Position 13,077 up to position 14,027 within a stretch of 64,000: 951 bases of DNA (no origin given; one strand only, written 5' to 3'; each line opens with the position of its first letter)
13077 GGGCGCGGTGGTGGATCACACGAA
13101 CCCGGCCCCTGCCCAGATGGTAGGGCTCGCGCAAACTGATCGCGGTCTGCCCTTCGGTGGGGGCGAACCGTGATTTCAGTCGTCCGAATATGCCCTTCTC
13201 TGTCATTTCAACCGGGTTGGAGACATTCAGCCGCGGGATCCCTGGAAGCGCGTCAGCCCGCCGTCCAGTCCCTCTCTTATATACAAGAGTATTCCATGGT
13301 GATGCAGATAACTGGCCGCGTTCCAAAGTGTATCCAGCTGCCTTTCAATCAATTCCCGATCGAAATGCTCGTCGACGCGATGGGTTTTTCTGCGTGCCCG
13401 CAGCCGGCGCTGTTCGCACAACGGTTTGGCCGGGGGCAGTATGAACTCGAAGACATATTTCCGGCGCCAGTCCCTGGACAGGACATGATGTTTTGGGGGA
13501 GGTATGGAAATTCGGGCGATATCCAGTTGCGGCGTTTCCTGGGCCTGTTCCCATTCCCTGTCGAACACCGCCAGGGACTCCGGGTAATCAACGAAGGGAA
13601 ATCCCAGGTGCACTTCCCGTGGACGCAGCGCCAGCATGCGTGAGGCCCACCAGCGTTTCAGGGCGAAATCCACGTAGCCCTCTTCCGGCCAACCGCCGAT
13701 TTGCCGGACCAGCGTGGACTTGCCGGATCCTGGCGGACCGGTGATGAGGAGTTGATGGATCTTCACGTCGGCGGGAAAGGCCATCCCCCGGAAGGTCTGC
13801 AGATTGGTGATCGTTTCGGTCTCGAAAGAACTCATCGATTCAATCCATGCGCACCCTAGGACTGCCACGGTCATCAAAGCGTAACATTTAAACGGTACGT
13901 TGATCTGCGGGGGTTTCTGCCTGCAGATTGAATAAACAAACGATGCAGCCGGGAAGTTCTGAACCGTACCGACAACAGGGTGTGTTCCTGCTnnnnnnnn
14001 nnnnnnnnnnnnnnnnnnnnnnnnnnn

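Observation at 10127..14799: Uncharacterised signalling module inside a phosphate-homeostasis locus: output-less HAMP/CHASE3-like sensor, PPP phosphatase, and two divergent paralogous P-loop proteins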

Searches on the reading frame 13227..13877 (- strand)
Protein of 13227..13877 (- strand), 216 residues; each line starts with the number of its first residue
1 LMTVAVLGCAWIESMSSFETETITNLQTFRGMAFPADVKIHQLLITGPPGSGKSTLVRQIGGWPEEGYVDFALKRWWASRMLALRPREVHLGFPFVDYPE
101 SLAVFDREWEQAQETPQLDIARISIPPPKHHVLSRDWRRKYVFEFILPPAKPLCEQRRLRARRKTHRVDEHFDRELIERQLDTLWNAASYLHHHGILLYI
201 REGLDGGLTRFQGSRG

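Call 3: search_protein_families(library=pfam, proteins=[window:13227-13877:-], max_evalue=0.1)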
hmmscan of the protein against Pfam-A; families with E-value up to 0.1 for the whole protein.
window:13227-13877:- (216 aa): 21 families
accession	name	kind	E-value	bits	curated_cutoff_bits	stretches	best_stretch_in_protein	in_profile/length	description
PF13555.12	AAA_29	-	2e-05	24.7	27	1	23-57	6-39/61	P-loop containing region of AAA domain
PF13671.12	AAA_33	-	0.0006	20.6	27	1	44-60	3-19/143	AAA domain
PF13191.12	AAA_16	-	0.00069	20.6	32.6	1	41-61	25-45/167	AAA ATPase domain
PF13401.12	AAA_22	-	0.0017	19.1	27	1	43-85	8-33/130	AAA domain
PF13521.12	AAA_28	-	0.0041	17.8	27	1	44-61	3-20/164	AAA domain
PF00005.33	ABC_tran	-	0.0043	18.1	25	1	43-74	14-47/137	ABC transporter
PF01078.27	Mg_chelatase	-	0.0056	16.5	20.3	1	40-60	22-42/207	Magnesium chelatase, subunit ChlI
PF03266.21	NTPase_1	-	0.0058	16.9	23.9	1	43-60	2-19/168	NTPase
PF20720.3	nSTAND3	-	0.0059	16.8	27.2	1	41-60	18-37/155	Novel STAND NTPase 3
PF13238.12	AAA_18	-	0.0061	17.4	29.4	1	44-60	2-18/128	AAA domain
PF20030.5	bpMoxR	-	0.021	14.3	27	1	40-75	31-66/205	MoxR domain in the MoxR-vWA-beta-propeller ternary systems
PF03215.21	Rad17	-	0.029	14.7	23.8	1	41-59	46-64/186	Rad17 P-loop domain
PF00004.35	AAA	-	0.037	14.9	21.2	1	43-60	1-18/131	ATPase family associated with various cellular activities (AAA)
PF05729.18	NACHT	-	0.041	14.1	26.7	1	42-60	2-20/167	NACHT domain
PF07728.20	AAA_5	-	0.043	14.3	22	1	43-60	2-19/139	AAA domain (dynein-related subfamily)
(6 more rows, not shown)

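Call 4: search_protein_families(library=ncbifam, proteins=[window:13227-13877:-], max_evalue=0.1)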
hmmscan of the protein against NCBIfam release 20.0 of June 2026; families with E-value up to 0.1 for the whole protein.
window:13227-13877:- (216 aa): 27 families (the best 25 are shown)
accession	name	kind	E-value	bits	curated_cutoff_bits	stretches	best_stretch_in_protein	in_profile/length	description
TIGR00968.1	3a0106s01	subfamily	0.0048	16.4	342.75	1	45-98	31-81/237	sulfate ABC transporter ATP-binding protein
NF000355.4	ribo_prot_ABC_F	equivalog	0.0093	14.9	380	1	41-69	340-370/499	ribosomal protection-like ABC-F family protein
TIGR00954.1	3a01203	subfamily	0.01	14.3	918.9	1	41-64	480-504/660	peroxysomal long chain fatty acyl transporter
NF008105.0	PRK10851.1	equivalog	0.012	14.3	502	1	44-98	32-83/362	sulfate/thiosulfate ABC transporter ATP-binding protein CysA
NF010248.0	PRK13695.1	equivalog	0.015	15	156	1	41-60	4-23/180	NTPase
NF010068.0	PRK13548.1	equivalog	0.015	14.4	261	1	44-95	35-94/261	heme ABC transporter ATP-binding protein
NF002981.0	PRK03695.1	equivalog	0.017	14.5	281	1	41-73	27-60/253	vitamin B12 ABC transporter ATP-binding protein BtuD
NF006743.0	PRK09270.1-2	equivalog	0.018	14.1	227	1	42-60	30-48/217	nucleoside/nucleotide kinase family protein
TIGR00750.1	lao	equivalog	0.02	14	240.75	1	38-61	32-55/300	methylmalonyl Co-A mutase-associated GTPase MeaB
TIGR03873.1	F420-0_ABC_ATP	hypoth_equivalog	0.025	13.8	372.4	1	45-74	32-63/256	putative F420-0 ABC transporter ATP-binding protein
TIGR01189.1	ccmA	equivalog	0.026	14.2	131.6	1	41-72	27-60/198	heme ABC exporter ATP-binding protein CcmA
NF040873.1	AztA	equivalog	0.026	14.1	220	1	43-63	21-41/191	zinc ABC transporter ATP-binding protein AztA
TIGR00602.1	rad24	subfamily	0.031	12.8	482.55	1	42-59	112-129/640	checkpoint protein rad24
NF006746.0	PRK09270.1-5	subfamily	0.037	13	250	0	44-59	25-40/210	nucleoside/nucleotide kinase family protein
NF007601.2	PRK10247.1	equivalog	0.038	13.5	292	1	42-71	29-60/204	iron efflux ABC transporter ATP-binding subunit FetA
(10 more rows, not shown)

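Call 41: find_related_loci(query=A2, collection=genome_contigs, flank=10000)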
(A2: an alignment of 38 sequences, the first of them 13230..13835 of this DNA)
Query A2 (202 aa) in genome_contigs; peptide patterns used: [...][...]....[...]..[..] (x = any residue, [..] = any of these).
600 stretches matched a pattern (row limit reached: there are more); 7 encode a relative of the query (tblastn E <= 1e-3); 7 distinct loci.
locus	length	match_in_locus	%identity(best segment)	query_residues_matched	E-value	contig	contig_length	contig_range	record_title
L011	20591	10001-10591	45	1-197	8e-57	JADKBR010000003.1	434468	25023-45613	MAG: Candidatus Dechloromonas phosphorivorans isolate OdNE_18-Q3-R46-58_BAT3C.305 tig00002324-10-4340980, whole genome s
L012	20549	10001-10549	47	9-191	3e-56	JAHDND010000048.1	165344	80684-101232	MAG: Candidatus Thiosymbion sp. isolate R3-B40 k141_267217, whole genome shotgun sequence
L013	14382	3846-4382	46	10-188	2e-54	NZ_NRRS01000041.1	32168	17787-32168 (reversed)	Rhabdochromatium marinum strain DSM 5261 scaffold0041, whole genome shotgun sequence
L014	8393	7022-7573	43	9-192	5e-52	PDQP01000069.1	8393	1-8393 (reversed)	MAG: Deltaproteobacteria bacterium isolate DOLZORAL124_49_6 DolZOral124_scaffold_14227, whole genome shotgun sequence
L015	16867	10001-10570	43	3-192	4e-51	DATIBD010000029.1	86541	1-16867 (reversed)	MAG TPA_asm: Vicinamibacteria bacterium isolate SMAG_U16281 k141_1728666, whole genome shotgun sequence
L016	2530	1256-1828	40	2-192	1e-50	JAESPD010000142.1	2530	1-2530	MAG: gamma proteobacterium endosymbiont of Lamellibrachia anaximandri isolate Palinuro 2 142, whole genome shotgun seque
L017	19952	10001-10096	56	25-55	4e-6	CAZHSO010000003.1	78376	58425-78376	MAG TPA_asm: uncultured Gemmatimonas sp. isolate SRP119689_co1_21 genome assembly, contig: NODE_321_length_78376_cov_8.0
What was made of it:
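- Tried and rejected: It returned only 7 loci (call 41).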

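Call 42: search_solved_structures(query=A2, max_evalue=10, show_alignments=3)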
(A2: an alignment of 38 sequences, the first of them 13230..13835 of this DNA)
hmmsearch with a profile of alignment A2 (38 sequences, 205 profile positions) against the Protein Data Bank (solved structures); distinct sequences matched with E-value up to 10: 372 (the best 60 are shown).
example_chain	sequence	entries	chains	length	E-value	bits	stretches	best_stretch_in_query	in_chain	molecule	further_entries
9wfu_A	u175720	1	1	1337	7.2e-06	28.7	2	27-50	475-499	ABC transporter D family member 1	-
9wfg_A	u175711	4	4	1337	7.2e-06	28.7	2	27-50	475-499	ABC transporter D family member 1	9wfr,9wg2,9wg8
6c2u_A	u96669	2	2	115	0.00019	24.1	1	5-48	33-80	phosphate-loop protein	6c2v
9cru_A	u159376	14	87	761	0.0002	24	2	14-46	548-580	Vesicular-fusion protein SEC18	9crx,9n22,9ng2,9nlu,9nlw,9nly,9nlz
9d2f_A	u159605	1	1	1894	0.00021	23.9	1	21-47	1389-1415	Adenylate kinase 9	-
6or5_A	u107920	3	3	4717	0.0004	23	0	27-173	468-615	Midasin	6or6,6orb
6i27_A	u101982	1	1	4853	0.00054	22.6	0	28-53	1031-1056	Midasin,Midasin,Midasin,Midasin,Midasin,Midasin,Midasin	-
6i26_A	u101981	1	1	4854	0.00054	22.6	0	28-53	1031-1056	Midasin,Midasin,Midasin,Midasin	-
6hyp_A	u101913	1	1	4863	0.00054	22.6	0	28-53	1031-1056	Midasin,Midasin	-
5jcs_s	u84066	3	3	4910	0.00057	22.5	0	28-53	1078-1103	Midasin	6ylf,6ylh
1gl6_A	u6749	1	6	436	0.0019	20.8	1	7-46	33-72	ATPASE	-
1e9r_A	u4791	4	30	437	0.0019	20.8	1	7-46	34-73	CONJUGAL TRANSFER PROTEIN TRWB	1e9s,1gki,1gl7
2ix8_A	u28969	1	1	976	0.0024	20.5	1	27-48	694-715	ELONGATION FACTOR 3A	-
8yld_v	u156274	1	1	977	0.0024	20.5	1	27-48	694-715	Elongation factor 3A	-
2iw3_A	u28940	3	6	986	0.0024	20.5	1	27-48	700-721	ELONGATION FACTOR 3A | ELONGATION FACTOR 3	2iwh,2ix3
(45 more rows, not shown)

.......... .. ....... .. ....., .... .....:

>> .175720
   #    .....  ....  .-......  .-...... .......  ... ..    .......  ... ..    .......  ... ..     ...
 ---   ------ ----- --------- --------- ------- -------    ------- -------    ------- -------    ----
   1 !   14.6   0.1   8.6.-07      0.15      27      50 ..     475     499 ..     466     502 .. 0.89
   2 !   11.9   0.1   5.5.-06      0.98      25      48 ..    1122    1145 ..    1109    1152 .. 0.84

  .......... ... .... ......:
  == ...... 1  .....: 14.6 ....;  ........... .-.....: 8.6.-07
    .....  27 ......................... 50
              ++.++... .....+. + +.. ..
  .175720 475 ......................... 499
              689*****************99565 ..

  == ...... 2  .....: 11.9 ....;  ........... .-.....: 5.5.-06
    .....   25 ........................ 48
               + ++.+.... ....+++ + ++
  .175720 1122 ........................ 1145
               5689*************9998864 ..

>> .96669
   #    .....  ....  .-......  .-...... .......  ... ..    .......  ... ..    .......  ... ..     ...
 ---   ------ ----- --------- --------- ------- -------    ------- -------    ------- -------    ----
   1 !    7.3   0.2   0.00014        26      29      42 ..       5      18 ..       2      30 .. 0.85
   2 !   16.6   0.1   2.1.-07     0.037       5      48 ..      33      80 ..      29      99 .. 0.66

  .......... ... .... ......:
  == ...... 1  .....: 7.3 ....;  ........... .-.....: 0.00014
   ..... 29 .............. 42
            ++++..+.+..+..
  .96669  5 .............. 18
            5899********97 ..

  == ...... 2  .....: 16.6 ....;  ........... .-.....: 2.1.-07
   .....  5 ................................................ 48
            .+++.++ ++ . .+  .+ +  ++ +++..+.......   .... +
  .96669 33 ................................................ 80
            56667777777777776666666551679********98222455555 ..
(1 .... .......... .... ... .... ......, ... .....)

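Call 46: find_homologous_proteins(query=window:13230-13835:-)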
Query window:13230-13835:- (202 aa): 543 proteins with E <= 0.001 among 959 candidates; the best 120 are listed.
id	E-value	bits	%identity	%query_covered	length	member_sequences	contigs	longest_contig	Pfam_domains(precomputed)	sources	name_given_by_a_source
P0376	4.3e-136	469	100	100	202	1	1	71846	-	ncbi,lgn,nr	ncbi:MAG: serine/threonine protein phosphatase [Pseudomonadota bacterium]|nr:serine/threonine protei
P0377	2.4e-107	375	79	100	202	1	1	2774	-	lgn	-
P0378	1.4e-99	350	73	100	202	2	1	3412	PF13555.13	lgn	-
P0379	2.7e-93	329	68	99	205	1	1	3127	PF00005.34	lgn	-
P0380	3.8e-91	322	68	99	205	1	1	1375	-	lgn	-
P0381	5.3e-91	322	69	100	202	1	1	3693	-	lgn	-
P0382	3.5e-90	319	65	100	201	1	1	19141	-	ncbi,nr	ncbi:MAG: serine/threonine protein phosphatase [Pseudomonadota bacterium]|nr:serine/threonine protei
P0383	7.6e-90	318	65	100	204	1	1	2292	-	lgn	-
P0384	1.3e-89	317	66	100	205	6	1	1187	PF00005.34,PF13555.13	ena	-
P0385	1.3e-88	314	66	98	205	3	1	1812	-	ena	-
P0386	1.1e-87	311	66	99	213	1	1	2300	-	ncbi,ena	-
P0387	6.6e-87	308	66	100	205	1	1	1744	-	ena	-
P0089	3.1e-86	306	64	99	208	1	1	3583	-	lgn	-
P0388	3.2e-86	306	66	98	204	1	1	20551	-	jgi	jgi:energy-coupling factor transporter ATP-binding protein EcfA2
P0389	3.8e-86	306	64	99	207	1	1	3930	-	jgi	jgi:hypothetical protein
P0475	4.4e-62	227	50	98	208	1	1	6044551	-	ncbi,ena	-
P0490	2.6e-61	225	50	95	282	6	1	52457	-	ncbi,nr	ncbi:MAG: hypothetical protein QNJ67_11225 [Kiloniellales bacterium]|nr:hypothetical protein [Kiloni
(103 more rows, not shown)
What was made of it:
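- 13227..13835 (-): P-loop protein A, 202 aa. The core partner of the phosphatase. Walker A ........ at 13716-13739. 543 homologues (call 46).
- Checked: P-loop A: 13227-13835, 202 aa (call 46).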

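Call 55: find_encoding_contigs(protein=P0475, flank=7000, max_places=1)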
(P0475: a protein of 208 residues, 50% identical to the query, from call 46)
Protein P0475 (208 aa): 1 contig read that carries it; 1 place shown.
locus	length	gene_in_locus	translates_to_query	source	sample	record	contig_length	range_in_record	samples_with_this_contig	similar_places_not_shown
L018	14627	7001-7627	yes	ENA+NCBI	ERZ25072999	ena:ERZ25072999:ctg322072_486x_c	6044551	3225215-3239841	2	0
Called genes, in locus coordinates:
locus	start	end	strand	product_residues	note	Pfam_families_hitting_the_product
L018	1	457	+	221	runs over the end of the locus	PF01177:Asp_Glu_race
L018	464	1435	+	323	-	PF02826:2-Hacid_dh_C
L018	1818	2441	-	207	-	PF25023:TEN_YD-shell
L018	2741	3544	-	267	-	PF08238:Sel1 (faint), PF23310:TPR_27 (faint)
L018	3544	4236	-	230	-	-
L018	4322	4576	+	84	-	-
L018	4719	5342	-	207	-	-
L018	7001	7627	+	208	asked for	-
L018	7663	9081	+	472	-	PF00149:Metallophos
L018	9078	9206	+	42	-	-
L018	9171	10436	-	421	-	PF01384:PHO4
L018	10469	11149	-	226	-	PF01865:PhoU_div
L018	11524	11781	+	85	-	-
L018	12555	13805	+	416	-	PF25917:BSH_RND, PF25954:Beta-barrel_RND_2, PF25990:Beta-barrel_YknX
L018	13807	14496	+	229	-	PF00005:ABC_tran, PF02463:SMC_N (faint)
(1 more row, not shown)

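Call 56: find_encoding_contigs(protein=P0490, flank=7000, max_places=1)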
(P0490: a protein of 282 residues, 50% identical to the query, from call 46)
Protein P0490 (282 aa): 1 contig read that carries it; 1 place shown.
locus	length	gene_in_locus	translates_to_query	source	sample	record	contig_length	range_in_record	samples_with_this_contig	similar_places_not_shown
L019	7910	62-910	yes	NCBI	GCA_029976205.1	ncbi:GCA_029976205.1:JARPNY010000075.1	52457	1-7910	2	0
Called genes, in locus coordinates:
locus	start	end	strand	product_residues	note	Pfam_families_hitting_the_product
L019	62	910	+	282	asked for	-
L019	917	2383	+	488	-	PF00149:Metallophos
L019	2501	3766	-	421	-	PF01384:PHO4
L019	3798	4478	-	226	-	PF01865:PhoU_div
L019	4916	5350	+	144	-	PF00582:Usp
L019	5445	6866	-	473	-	PF00672:HAMP (weak)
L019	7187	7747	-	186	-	PF00300:His_Phos_1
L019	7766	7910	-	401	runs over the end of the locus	PF03977:OAD_beta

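Call 66: search_protein_families(library=padloc, proteins=[window:13230-13835:-], max_evalue=0.01)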
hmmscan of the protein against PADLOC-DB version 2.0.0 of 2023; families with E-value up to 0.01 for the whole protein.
window:13230-13835:- (202 aa): 4 families
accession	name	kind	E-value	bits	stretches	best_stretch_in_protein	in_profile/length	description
PDLC04140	mad8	-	0.00015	19.4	1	27-46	28-47/314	mads_8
PDLC04135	mad3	-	0.0002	19.1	1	8-46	6-42/374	mads_3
PDLC00518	JetC1|JetC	-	0.0011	14.8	1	11-43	25-56/1112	DUF3584 domain; MukB-like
PDLC00512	JetC1|JetC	-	0.0095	12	0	11-43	27-59/1123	DUF3584 domain; MukB-like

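Call 90: search_protein_families(library=pfam, proteins=[L012:2753-4411:-, L019:5445-6866:-], max_evalue=0.05)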
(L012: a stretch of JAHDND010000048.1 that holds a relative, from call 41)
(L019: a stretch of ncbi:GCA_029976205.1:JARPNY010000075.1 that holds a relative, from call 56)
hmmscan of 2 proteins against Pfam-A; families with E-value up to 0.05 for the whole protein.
L012:2753-4411:- (552 aa): 2 families
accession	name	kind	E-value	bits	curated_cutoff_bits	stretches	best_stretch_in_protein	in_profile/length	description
PF00672.30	HAMP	-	1.6e-05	25.5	25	1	402-452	1-49/53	HAMP domain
PF12434.13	Malate_DH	-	0.0038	17.5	21.5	1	477-495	8-26/32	Malate dehydrogenase enzyme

L019:5445-6866:- (473 aa): 1 family
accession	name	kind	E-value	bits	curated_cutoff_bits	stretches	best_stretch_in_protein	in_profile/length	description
PF00672.30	HAMP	-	5.2e-06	27.1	25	1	402-451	2-49/53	HAMP domain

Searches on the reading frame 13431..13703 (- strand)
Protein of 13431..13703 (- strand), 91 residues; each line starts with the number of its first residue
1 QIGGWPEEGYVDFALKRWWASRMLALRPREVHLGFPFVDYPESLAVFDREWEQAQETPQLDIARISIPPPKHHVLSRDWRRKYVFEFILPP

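Call 74: find_related_loci(query=A6, collection=metagenome_contigs, flank=10000)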
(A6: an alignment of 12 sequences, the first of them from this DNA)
Query A6 (91 aa) in metagenome_contigs; peptide patterns used: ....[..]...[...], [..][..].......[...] (x = any residue, [..] = any of these).
550 stretches matched a pattern; 434 encode a relative of the query (tblastn E <= 1e-3); the best 80 are kept; 80 distinct loci.
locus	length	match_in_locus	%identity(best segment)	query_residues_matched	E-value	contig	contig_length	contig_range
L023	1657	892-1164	65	1-91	5e-40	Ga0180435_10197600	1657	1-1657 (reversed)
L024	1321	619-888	63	2-91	1e-40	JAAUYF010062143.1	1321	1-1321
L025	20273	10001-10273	64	1-91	3e-38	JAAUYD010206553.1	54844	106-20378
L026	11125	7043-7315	62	1-91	4e-38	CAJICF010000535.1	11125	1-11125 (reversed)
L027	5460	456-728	57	1-91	7e-38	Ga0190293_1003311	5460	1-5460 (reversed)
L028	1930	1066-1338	63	1-91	3e-38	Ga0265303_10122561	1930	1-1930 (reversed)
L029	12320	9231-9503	63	1-91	1e-37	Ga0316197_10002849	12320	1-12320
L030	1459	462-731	62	1-90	4e-38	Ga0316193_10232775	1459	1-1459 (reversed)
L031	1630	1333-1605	63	1-91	4e-38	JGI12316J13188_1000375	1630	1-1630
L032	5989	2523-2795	63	1-91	2e-37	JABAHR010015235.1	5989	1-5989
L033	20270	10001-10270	63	2-91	9e-38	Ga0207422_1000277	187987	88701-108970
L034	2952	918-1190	63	1-91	3e-37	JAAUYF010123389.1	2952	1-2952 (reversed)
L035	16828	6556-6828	62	1-91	5e-37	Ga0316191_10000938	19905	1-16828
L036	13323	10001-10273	57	1-91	8e-37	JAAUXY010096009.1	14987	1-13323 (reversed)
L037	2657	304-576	63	1-91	7e-37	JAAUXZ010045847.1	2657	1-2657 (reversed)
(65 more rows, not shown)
